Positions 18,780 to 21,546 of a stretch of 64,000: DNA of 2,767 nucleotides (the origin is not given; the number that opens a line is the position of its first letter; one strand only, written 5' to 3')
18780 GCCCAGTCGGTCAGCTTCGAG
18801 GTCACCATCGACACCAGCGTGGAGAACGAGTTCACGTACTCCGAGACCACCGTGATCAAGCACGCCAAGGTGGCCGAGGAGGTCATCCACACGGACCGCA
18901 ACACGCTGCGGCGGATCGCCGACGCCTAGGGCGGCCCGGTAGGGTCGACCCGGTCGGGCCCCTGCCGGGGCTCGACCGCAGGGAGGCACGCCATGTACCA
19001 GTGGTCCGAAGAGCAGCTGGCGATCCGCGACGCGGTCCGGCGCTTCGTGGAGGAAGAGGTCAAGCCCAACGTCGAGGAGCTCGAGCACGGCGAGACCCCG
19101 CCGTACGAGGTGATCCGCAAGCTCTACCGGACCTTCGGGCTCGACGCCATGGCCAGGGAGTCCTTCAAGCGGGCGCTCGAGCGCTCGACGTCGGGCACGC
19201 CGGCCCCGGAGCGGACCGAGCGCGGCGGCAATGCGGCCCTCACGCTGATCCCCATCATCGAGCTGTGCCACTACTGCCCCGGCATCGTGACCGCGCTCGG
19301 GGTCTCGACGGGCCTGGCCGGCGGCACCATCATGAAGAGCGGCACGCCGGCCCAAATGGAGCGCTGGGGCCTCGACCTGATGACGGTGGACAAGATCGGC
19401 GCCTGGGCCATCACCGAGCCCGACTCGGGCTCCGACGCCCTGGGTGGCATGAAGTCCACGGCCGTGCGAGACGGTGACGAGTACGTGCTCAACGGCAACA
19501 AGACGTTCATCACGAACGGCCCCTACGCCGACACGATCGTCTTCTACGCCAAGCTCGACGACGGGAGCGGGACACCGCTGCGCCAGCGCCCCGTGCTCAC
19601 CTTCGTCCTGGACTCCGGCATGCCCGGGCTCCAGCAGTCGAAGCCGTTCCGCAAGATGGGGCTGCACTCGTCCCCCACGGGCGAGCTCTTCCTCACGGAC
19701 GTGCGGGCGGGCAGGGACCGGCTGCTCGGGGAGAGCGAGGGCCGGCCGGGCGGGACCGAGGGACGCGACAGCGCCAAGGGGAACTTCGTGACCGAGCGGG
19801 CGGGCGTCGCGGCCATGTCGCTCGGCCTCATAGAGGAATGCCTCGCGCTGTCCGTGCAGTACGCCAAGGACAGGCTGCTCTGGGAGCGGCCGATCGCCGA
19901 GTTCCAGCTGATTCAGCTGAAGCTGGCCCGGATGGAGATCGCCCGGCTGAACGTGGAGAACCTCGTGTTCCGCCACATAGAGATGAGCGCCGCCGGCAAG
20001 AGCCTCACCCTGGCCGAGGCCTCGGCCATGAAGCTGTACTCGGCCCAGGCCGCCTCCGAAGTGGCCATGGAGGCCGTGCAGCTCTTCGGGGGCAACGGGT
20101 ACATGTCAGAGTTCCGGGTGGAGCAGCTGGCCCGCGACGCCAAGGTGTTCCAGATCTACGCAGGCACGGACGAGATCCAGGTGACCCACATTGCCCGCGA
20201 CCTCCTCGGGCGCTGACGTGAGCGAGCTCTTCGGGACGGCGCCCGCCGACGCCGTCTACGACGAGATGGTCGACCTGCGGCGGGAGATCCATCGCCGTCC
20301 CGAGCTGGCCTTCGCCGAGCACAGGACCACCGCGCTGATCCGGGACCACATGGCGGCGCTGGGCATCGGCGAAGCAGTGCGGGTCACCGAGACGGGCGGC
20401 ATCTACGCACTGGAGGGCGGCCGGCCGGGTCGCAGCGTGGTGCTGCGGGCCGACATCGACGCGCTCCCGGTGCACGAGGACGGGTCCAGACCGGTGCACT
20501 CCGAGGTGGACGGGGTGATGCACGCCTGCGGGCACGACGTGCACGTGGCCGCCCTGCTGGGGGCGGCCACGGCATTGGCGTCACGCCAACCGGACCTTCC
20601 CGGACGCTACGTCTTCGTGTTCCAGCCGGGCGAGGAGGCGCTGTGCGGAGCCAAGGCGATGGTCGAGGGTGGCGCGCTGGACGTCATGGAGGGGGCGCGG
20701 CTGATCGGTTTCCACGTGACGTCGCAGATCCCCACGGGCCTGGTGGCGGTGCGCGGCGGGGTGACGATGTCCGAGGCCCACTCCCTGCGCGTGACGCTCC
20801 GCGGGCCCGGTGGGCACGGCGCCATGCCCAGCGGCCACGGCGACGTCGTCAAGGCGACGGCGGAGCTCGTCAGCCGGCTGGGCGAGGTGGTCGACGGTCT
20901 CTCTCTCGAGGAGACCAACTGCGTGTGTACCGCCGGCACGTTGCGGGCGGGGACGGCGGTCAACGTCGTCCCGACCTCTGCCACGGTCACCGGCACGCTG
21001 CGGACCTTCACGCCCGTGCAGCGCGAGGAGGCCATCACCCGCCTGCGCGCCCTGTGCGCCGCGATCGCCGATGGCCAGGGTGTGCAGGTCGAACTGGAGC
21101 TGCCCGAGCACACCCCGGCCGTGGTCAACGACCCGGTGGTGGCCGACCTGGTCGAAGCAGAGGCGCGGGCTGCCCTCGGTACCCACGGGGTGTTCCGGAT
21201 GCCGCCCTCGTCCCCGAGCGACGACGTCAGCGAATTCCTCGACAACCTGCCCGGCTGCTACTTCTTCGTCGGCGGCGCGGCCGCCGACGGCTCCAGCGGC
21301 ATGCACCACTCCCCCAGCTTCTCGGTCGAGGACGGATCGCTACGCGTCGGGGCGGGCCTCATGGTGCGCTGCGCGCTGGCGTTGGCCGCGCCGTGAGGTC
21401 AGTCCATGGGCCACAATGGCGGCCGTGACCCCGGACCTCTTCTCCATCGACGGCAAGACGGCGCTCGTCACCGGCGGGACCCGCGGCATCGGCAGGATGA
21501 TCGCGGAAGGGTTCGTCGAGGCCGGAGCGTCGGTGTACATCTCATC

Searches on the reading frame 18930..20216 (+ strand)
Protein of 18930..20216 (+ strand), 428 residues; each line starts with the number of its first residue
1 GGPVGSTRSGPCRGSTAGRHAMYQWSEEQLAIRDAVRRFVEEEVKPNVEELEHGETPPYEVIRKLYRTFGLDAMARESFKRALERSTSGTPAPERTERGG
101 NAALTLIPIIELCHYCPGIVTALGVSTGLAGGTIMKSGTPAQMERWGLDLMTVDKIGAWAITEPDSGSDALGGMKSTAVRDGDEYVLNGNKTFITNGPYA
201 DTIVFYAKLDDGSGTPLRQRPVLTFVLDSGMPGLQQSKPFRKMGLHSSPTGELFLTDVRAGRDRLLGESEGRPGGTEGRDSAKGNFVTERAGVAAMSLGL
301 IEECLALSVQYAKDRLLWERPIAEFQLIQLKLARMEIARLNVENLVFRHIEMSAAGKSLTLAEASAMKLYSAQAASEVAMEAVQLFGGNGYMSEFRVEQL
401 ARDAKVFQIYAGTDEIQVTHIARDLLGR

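Call 61: search_protein_families(library=pfam, proteins=[window:18930-20216:+], max_evalue=0.001)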
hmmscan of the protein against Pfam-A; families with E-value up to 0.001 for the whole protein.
window:18930-20216:+ (428 aa): 5 families
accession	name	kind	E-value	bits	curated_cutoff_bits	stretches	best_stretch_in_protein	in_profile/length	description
PF00441.29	Acyl-CoA_dh_1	-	1.5e-40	139.2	22.4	1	277-425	2-149/150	Acyl-CoA dehydrogenase, C-terminal domain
PF02770.24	Acyl-CoA_dh_M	-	1.7e-21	76.6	33.3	1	158-258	1-97/97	Acyl-CoA dehydrogenase, middle domain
PF08028.16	Acyl-CoA_dh_2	-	5.5e-14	53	22.7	1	292-414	2-133/134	Acyl-CoA dehydrogenase, C-terminal domain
PF02771.21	Acyl-CoA_dh_N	-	6.1e-14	52.8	22.9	2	26-66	1-41/113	Acyl-CoA dehydrogenase, N-terminal domain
PF22924.1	ACOX_C_alpha1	-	0.0007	19.9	27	0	361-425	104-168/169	Acyl-CoA oxidase, C-alpha1 domain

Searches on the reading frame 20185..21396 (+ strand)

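Call 61: search_protein_families(library=pfam, proteins=[window:20185-21396:+], max_evalue=0.001)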
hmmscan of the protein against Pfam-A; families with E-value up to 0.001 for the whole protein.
window:20185-21396:+ (403 aa): 2 families
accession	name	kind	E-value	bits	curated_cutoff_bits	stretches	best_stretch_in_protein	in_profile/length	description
PF01546.33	Peptidase_M20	-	5.7e-32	111.7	24.6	1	86-397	1-204/206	Peptidase family M20/M25/M40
PF07687.19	M20_dimer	-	6.1e-06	26.6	21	1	199-294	7-102/107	Peptidase dimerisation domain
